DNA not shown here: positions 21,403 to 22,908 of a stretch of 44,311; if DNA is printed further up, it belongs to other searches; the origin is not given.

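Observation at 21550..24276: Natural fusion of an omega-aminotransferase to a cyanobacterial-type acyl-ACP reductase homolog, coupled to the PKS stop codon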

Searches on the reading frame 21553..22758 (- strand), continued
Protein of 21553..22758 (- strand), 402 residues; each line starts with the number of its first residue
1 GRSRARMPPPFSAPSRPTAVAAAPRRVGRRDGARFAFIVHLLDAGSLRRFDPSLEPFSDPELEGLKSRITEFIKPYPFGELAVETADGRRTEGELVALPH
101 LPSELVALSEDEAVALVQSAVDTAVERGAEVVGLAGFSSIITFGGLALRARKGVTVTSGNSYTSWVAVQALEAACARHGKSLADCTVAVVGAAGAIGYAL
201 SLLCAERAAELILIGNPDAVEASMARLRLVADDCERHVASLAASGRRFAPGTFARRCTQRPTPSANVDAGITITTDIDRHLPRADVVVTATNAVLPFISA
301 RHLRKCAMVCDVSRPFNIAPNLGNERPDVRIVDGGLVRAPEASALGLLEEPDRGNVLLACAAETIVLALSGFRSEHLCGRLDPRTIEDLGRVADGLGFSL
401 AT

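Call 76: list_cluster_members(proteins=[P0142, P0148, P0162, P0174, P0187, P0193, P0216, P0251, P0254, P0259])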
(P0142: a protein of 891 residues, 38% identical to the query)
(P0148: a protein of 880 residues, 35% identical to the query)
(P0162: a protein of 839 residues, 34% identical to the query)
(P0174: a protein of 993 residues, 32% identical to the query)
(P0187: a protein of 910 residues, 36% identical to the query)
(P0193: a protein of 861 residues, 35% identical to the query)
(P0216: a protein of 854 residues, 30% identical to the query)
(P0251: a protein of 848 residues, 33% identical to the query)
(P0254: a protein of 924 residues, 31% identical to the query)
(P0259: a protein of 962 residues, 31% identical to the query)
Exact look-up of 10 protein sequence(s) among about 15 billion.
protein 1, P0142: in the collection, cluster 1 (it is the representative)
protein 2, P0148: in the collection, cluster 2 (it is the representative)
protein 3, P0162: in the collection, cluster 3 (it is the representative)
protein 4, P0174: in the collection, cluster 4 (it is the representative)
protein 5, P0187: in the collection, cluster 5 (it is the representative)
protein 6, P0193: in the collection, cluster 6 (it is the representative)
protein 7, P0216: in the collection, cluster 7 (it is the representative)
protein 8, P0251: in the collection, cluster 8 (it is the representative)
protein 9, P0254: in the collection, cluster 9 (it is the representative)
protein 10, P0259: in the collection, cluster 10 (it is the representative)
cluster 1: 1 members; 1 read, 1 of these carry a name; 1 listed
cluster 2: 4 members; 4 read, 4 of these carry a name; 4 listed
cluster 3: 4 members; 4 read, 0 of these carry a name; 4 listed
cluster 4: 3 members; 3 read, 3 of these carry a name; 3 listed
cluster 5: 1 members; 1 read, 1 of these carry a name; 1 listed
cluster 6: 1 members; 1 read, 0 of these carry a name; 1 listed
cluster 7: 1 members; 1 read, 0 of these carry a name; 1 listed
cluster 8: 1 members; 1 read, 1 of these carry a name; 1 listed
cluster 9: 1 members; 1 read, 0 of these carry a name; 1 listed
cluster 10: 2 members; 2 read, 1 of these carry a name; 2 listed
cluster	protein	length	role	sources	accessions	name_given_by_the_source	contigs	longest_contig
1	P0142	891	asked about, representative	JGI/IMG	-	acetylornithine/succinyldiaminopimelate/putrescine aminotransferase/predicted amino acid ...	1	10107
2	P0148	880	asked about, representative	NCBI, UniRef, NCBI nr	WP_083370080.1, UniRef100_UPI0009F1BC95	aminotransferase class III-fold pyridoxal phosphate-dependent enzyme [Chromobacterium ... | aminotransferase class III-fold pyridoxal phosphate-dependent enzyme n=1 ...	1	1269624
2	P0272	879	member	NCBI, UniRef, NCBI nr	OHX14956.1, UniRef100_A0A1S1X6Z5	hypothetical protein BI347_08160 [Chromobacterium sphagni] | Diaminobutyrate--2-oxoglutarate transaminase n=1 Tax=Chromobacterium sphagni ...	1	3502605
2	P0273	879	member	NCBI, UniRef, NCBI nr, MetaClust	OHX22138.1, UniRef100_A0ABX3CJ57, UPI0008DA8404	hypothetical protein BI344_05450 [Chromobacterium sphagni] | Aminotransferase III n=1 Tax=Chromobacterium sphagni TaxID=1903179 RepID=A0ABX3CJ57_9NEIS | status=active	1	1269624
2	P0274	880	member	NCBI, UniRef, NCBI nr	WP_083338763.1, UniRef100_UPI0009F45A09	aminotransferase class III-fold pyridoxal phosphate-dependent enzyme [Chromobacterium ... | aminotransferase class III-fold pyridoxal phosphate-dependent enzyme n=1 ...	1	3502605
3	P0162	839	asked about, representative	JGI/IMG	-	-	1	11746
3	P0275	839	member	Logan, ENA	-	-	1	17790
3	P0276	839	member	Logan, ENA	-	-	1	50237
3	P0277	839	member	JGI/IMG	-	-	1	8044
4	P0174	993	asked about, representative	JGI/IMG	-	acetylornithine/succinyldiaminopimelate/putrescine aminotransferase/predicted amino acid ...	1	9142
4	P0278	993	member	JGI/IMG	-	acetylornithine/succinyldiaminopimelate/putrescine aminotransferase/predicted amino acid ...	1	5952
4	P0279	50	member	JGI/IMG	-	hypothetical protein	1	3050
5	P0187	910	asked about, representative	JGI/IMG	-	acetylornithine/succinyldiaminopimelate/putrescine aminotransferase/predicted amino acid ...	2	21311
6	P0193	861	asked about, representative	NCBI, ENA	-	-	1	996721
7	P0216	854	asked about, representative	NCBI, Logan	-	-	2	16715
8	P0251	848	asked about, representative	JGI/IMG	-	acetylornithine/succinyldiaminopimelate/putrescine aminotransferase/predicted amino acid ...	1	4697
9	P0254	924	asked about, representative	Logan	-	-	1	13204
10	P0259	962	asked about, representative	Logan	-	-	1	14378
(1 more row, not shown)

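Call 77: predict_structure(alignment_id=A2)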
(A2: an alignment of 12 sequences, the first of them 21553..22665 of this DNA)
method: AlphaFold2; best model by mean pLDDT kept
length: 371 residues; sequences in the alignment: 12
mean_pLDDT: 87.3   pTM: 0.87
mean pLDDT of the five models: 87.3, 85.6, 85.4, 85.2, 82.4
residues with pLDDT >= 90: 210; 70-90: 130; 50-70: 27; < 50: 4
segments of 3 or more residues with pLDDT < 50: 233-236
pLDDT, mean of each block of 10 residues (from residue 1): 87 82 93 86 86 93 90 82 89 94 69 67 88 94 94 95 91 96 89 93 94 93 85 60 93 92 78 93 74 90 91 89 91 93 71 92 95 77
secondary structure, 60 per line:
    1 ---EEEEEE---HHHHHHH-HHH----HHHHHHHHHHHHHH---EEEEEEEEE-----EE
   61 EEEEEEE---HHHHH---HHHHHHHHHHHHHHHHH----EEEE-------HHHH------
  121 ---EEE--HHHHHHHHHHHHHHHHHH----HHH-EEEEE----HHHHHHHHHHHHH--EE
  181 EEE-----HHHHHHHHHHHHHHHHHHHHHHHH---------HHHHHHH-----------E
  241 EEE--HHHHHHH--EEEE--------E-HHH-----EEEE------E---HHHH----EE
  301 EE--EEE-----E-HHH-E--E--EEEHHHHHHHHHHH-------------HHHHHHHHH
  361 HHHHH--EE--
elements in order: E4-9 H13-19 H28-41 E45-53 E59-67 H71-75 H79-95 E100-103 H111-114 E124-126 H129-146 E155-159 H164-176 E179-183 H189-212 H222-228 E240-243 H246-252 E255-258 E277-280 H291-294 E299-302 E305-307 E325-327 H328-338 H352-365

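Call 79: fold_search(model_id=the predicted structure, library=pdb)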
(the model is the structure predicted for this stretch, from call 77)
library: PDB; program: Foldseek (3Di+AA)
matches with E <= 10: 1712; with E <= 0.001: 182
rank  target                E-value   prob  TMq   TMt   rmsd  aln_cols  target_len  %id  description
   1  6jzy_A                6.5e-20  1.00  0.74  0.79   4.3       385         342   22  Crystal structure of AAR with NADPH and stearyl in complex with ADO binding a long chain carbohydrate (released 2020-04-01)
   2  6jzu_A                8.7e-20  1.00  0.74  0.80   4.3       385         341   22  The crystal structure of acyl-acyl carrier protein (acyl-ACP) reductase (AAR) in complex with aldehyde deformylating o (released 2020-04-01)
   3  6jzq_A                9.1e-19  1.00  0.71  0.76   4.6       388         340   23  The crystal structure of acyl-acyl carrier protein (acyl-ACP) reductase (AAR) (released 2020-04-01)
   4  6jzz_A                2.1e-18  1.00  0.73  0.79   4.4       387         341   22  The crystal structure of AAR-C294S in complex with ADO. (released 2020-04-01)
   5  6jzq_D                8.4e-18  1.00  0.71  0.77   4.8       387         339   22  The crystal structure of acyl-acyl carrier protein (acyl-ACP) reductase (AAR) (released 2020-04-01)
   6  6jzq_B                9.4e-18  1.00  0.71  0.75   4.9       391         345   23  The crystal structure of acyl-acyl carrier protein (acyl-ACP) reductase (AAR) (released 2020-04-01)
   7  6jzq_C                1.2e-16  1.00  0.69  0.73   4.8       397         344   23  The crystal structure of acyl-acyl carrier protein (acyl-ACP) reductase (AAR) (released 2020-04-01)
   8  9e50_B                1.0e-15  1.00  0.67  0.65   5.1       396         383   18  TAD from Carmabin Biosynthetic Pathway in complex with NAD - Crystal Form 2 (released 2025-02-26)
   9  9e56_B                1.3e-15  1.00  0.68  0.66   5.4       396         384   18  TAD from Carmabin Biosynthetic Pathway with Disulfide between Cys2238 and Dephosphocoenzyme A - Crystal Form 2 (released 2025-02-26)
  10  9e4s_A                1.5e-15  1.00  0.68  0.61   5.0       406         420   17  TAD from Carmabin Biosynthetic Pathway - Crystal Form 1 (released 2025-02-26)
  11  9e4x_B                2.0e-15  1.00  0.67  0.65   4.8       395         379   17  TAD from Carmabin Biosynthetic Pathway - Crystal Form 2 (released 2025-02-26)
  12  9e4x_A                3.2e-15  1.00  0.68  0.66   4.5       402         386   17  TAD from Carmabin Biosynthetic Pathway - Crystal Form 2 (released 2025-02-26)
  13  9e4u_B                4.8e-15  1.00  0.68  0.64   4.8       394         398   19  TAD from Carmabin Biosynthetic Pathway in complex with NADH - Crystal Form 1 (released 2025-02-26)
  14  9e56_A                7.8e-15  1.00  0.68  0.66   5.4       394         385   18  TAD from Carmabin Biosynthetic Pathway with Disulfide between Cys2238 and Dephosphocoenzyme A - Crystal Form 2 (released 2025-02-26)
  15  9e50_A                1.1e-14  1.00  0.68  0.65   5.0       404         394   17  TAD from Carmabin Biosynthetic Pathway in complex with NAD - Crystal Form 2 (released 2025-02-26)
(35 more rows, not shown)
